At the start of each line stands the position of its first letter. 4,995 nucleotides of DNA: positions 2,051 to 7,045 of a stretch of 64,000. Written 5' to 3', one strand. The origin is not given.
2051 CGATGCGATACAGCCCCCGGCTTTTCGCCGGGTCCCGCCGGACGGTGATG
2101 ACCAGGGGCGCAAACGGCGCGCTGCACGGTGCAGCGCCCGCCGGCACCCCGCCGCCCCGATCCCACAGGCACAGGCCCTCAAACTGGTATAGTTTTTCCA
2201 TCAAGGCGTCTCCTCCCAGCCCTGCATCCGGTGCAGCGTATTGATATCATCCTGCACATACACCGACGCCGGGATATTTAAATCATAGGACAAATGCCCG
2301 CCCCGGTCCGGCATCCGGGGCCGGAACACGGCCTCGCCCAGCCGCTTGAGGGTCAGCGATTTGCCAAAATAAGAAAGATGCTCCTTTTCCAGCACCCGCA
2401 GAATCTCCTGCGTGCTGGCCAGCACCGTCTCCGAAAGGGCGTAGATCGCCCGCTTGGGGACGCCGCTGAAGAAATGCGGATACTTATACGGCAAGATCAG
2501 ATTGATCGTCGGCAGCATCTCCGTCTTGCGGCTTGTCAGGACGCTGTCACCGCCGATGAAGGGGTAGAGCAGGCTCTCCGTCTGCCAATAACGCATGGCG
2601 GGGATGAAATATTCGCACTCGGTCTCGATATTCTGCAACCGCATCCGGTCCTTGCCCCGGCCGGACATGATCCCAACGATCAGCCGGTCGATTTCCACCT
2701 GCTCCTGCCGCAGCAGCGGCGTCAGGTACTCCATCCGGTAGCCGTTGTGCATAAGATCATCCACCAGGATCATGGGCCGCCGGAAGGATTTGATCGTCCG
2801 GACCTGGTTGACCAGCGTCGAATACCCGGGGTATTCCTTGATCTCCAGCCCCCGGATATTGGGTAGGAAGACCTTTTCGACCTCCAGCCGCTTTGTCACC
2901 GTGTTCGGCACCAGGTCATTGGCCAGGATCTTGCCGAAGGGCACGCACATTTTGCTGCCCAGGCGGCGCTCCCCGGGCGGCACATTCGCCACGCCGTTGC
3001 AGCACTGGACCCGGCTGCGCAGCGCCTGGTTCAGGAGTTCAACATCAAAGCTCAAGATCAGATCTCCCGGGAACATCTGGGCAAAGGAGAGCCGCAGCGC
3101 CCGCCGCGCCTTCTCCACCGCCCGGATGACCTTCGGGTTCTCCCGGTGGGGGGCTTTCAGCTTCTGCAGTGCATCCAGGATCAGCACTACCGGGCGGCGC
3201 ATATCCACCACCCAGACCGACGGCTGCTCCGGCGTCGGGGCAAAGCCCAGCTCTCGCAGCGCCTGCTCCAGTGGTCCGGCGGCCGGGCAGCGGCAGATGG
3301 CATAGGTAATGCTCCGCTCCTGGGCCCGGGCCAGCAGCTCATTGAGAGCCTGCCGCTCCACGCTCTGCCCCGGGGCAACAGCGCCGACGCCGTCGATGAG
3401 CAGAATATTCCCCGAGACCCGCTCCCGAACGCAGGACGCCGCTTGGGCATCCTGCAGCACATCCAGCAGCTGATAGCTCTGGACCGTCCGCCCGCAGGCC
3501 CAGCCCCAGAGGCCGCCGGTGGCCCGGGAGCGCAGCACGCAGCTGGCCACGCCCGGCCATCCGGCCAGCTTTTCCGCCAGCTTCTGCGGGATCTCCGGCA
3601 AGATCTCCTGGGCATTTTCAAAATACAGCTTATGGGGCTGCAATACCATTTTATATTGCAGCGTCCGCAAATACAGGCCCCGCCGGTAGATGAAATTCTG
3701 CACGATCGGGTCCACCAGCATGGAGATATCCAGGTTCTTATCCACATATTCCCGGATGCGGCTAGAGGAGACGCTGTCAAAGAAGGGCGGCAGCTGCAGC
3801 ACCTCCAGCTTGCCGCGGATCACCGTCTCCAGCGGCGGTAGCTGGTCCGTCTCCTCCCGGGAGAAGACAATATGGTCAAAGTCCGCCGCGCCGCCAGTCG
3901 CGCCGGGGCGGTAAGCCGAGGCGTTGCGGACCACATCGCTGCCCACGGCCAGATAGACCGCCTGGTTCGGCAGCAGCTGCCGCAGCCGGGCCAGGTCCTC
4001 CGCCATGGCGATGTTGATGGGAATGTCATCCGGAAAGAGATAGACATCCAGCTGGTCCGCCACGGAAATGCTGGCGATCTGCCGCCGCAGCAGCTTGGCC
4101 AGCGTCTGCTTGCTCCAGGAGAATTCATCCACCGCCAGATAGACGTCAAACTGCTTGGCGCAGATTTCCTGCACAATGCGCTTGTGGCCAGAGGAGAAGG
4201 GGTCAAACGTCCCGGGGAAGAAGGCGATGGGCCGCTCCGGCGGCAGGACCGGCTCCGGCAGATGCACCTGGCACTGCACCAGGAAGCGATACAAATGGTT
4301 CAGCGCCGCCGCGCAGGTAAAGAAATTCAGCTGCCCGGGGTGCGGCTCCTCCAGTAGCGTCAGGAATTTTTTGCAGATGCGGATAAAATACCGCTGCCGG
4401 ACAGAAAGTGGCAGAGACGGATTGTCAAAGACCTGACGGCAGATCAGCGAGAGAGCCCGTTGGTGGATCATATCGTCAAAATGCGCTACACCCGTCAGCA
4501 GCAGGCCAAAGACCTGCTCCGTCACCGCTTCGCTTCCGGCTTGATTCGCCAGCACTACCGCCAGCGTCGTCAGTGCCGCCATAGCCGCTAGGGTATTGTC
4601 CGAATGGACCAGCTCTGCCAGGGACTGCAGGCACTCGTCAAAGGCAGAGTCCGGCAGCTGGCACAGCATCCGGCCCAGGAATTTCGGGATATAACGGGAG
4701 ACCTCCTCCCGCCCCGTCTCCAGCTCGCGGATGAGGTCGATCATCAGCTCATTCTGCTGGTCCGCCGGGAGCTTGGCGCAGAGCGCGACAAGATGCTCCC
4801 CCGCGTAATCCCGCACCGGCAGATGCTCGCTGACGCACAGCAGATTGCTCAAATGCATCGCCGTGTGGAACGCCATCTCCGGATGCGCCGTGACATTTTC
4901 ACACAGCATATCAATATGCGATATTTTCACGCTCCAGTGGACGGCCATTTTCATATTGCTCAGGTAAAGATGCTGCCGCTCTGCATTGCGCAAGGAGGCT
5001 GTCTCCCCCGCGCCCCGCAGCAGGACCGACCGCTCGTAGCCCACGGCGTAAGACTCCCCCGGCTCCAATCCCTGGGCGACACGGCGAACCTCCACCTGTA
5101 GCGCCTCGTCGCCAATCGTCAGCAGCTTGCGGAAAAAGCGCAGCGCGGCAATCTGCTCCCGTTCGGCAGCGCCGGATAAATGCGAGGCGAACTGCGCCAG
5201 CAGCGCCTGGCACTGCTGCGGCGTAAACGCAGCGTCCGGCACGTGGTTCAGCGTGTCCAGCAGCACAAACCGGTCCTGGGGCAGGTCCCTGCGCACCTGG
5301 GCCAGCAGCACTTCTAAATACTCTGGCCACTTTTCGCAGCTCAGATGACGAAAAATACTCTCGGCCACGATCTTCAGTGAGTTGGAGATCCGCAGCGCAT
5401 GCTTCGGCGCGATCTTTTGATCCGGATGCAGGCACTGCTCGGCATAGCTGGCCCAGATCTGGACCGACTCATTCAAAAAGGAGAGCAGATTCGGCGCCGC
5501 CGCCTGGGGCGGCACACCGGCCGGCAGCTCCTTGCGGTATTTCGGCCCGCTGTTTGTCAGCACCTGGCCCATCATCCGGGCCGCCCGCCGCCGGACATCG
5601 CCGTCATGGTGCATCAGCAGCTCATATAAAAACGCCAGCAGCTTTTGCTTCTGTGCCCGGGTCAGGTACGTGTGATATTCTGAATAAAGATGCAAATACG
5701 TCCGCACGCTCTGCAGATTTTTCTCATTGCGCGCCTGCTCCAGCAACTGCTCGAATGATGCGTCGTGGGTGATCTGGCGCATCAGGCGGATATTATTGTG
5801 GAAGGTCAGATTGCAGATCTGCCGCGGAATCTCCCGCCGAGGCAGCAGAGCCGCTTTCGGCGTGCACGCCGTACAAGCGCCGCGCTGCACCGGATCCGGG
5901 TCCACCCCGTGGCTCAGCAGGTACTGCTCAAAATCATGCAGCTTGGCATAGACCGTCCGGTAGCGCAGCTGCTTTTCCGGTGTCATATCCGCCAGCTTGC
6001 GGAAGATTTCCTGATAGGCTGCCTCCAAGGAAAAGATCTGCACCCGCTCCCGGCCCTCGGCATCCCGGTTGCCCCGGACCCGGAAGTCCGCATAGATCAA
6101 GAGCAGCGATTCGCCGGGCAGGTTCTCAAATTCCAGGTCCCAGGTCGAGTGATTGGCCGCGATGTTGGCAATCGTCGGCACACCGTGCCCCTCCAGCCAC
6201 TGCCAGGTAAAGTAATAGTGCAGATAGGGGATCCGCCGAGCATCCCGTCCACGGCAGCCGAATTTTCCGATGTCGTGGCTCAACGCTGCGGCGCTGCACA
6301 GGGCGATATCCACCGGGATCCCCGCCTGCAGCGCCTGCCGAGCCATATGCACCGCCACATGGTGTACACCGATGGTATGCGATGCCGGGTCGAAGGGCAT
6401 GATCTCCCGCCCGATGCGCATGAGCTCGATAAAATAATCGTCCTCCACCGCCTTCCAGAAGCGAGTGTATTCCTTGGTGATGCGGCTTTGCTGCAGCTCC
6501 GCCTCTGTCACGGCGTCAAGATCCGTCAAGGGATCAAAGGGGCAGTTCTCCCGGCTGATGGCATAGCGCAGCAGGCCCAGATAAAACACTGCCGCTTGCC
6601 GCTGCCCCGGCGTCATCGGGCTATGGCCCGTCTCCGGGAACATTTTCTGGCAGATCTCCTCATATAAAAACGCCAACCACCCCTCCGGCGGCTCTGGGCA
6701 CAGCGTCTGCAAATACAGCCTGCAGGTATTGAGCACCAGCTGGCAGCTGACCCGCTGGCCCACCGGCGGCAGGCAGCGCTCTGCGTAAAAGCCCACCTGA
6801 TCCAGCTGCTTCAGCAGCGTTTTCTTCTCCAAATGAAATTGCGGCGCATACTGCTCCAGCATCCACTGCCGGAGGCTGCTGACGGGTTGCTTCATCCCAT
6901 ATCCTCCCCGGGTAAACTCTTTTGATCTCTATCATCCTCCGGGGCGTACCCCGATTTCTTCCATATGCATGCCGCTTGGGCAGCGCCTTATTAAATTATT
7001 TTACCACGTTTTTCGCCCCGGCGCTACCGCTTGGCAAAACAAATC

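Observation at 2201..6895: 1564-aa fusion of HD, HEAT-like scaffold, NadD-like adenylyltransferase and PRTase-like modules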

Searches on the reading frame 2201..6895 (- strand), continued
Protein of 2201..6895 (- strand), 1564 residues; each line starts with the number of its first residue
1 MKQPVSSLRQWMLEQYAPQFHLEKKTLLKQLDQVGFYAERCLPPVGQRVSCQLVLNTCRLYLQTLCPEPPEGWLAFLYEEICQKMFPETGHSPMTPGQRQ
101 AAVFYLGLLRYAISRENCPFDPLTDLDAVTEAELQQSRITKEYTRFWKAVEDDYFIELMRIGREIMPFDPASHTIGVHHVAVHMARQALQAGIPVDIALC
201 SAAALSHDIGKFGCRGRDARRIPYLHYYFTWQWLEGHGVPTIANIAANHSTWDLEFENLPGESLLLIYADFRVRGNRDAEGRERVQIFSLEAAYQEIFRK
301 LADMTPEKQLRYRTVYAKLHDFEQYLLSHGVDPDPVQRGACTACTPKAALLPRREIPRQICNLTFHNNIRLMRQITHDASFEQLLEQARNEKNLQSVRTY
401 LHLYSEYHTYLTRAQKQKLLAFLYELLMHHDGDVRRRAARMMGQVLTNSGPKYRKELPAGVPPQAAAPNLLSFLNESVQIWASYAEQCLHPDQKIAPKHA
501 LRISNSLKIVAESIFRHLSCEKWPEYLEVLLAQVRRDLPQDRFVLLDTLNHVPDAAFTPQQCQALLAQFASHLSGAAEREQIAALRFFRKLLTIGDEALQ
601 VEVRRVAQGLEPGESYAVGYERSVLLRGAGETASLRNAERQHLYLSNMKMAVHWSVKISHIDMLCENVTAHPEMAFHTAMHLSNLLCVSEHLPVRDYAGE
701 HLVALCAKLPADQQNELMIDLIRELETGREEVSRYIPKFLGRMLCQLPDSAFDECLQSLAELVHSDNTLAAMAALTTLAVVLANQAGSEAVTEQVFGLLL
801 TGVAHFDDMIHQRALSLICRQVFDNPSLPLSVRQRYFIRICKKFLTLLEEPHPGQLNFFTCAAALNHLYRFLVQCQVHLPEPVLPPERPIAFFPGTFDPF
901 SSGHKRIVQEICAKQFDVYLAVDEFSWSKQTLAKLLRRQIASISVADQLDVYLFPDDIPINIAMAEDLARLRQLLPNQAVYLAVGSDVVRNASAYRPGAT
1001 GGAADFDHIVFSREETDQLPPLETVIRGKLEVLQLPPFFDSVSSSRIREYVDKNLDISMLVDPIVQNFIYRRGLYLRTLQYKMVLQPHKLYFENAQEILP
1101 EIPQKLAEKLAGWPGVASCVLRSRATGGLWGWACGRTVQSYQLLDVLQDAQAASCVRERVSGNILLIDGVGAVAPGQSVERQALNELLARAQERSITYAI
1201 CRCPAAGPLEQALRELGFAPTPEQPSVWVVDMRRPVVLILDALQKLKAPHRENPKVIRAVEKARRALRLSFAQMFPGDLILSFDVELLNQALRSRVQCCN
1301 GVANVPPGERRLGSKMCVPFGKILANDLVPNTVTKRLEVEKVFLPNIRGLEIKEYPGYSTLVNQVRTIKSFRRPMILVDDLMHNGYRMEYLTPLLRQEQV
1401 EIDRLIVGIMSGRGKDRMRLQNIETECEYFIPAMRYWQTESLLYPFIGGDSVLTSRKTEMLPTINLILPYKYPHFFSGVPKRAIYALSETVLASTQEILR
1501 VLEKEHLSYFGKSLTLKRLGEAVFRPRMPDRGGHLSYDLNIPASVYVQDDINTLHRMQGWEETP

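Call 81: search_protein_families(library=ncbifam, alignment_id=A6, max_evalue=0.001)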
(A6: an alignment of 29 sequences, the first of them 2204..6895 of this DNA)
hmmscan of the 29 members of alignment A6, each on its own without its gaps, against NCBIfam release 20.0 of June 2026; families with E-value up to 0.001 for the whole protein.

A. member 1, window:2204-6895:- (1564 aa): 8 families
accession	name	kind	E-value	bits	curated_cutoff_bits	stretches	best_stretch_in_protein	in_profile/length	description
NF000840.1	PRK00071.1-3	equivalog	4.5e-07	29.5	150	1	890-1076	8-199/201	nicotinate-nucleotide adenylyltransferase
TIGR00482.1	TIGR00482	equivalog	6.5e-07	29.6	112.45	1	893-1075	2-194/194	nicotinate (nicotinamide) nucleotide adenylyltransferase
NF045665.1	NTPtran_DVU1551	equivalog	1e-06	28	315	1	169-286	217-324/359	DVU_1551 family NTP transferase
NF000839.0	PRK00071.1-1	equivalog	1.5e-05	25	187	0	996-1076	137-216/219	nicotinate-nucleotide adenylyltransferase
TIGR01510.1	coaD_prev_kdtB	equivalog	3.9e-05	23.7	103.3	0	890-939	1-49/155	pantetheine-phosphate adenylyltransferase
TIGR00125.1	cyt_tran_rel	domain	0.00012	22.2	27.7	1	890-934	1-48/65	adenylyltransferase/cytidyltransferase family protein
NF005519.0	PRK07152.1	equivalog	0.00014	20.9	315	1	890-1083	3-192/361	nicotinate-nucleotide adenylyltransferase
NF006479.0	PRK08887.1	equivalog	0.00088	19.1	164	0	890-946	4-60/174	nicotinate-nicotinamide nucleotide adenylyltransferase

B. families by the number of members that match (of 29 scanned): 12 families
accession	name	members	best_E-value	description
TIGR00482.1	TIGR00482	29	2.3e-13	nicotinate (nicotinamide) nucleotide adenylyltransferase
NF000840.1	PRK00071.1-3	29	1.2e-12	nicotinate-nucleotide adenylyltransferase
NF000839.0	PRK00071.1-1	26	2.4e-07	nicotinate-nucleotide adenylyltransferase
NF006479.0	PRK08887.1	26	7.6e-07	nicotinate-nicotinamide nucleotide adenylyltransferase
NF005519.0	PRK07152.1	20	6.1e-10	nicotinate-nucleotide adenylyltransferase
TIGR00125.1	cyt_tran_rel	19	1e-07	adenylyltransferase/cytidyltransferase family protein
TIGR01510.1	coaD_prev_kdtB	18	2.5e-08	pantetheine-phosphate adenylyltransferase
NF000842.0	PRK00071.2-1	17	6.1e-09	nicotinate-nucleotide adenylyltransferase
NF045665.1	NTPtran_DVU1551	16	1.6e-07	DVU_1551 family NTP transferase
NF000841.0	PRK00071.1-4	16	1.9e-06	nicotinate-nucleotide adenylyltransferase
TIGR00295.1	TIGR00295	7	2.2e-05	TIGR00295 family protein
TIGR00277.1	HDIG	2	9.2e-05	HDIG domain-containing metalloprotein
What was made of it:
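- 3650..4234 (-): NadD/NMNAT-fold class-I adenylyltransferase, aa ~888-1082. Motifs: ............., DEFSWSK, GSD...Y, SSSRIR. TIGR00482 hits 29 of 29 members, best 2.3e-13 (call 81).
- On NadD (nicotinate-nucleotide adenylyltransferase equivalog, TIGR00482/PRK00071): The best E-value among 29 members is 2.3e-13 (call 81); member bit scores were not listed.
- NadD models hit 29 of 29 members (call 81).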

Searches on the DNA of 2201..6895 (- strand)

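Call 66: search_rna_families(sources=[L003, L004, L005, L007, L008, L009, L010, L012, L013], threshold=gathering)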
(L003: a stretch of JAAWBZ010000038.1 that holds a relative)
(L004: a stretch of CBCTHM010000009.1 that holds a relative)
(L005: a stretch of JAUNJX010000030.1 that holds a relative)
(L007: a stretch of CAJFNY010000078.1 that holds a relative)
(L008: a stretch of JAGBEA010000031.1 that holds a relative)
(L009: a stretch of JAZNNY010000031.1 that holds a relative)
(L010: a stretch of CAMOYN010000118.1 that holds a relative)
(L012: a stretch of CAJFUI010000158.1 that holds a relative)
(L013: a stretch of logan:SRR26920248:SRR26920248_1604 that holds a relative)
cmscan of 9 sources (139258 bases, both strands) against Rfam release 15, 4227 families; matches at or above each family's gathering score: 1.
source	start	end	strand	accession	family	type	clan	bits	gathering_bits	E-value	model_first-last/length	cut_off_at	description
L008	14063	14161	+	RF00167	Purine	Cis-reg; riboswitch;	CL00123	42.3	37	0.003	1-102/102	no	Purine riboswitch aptamer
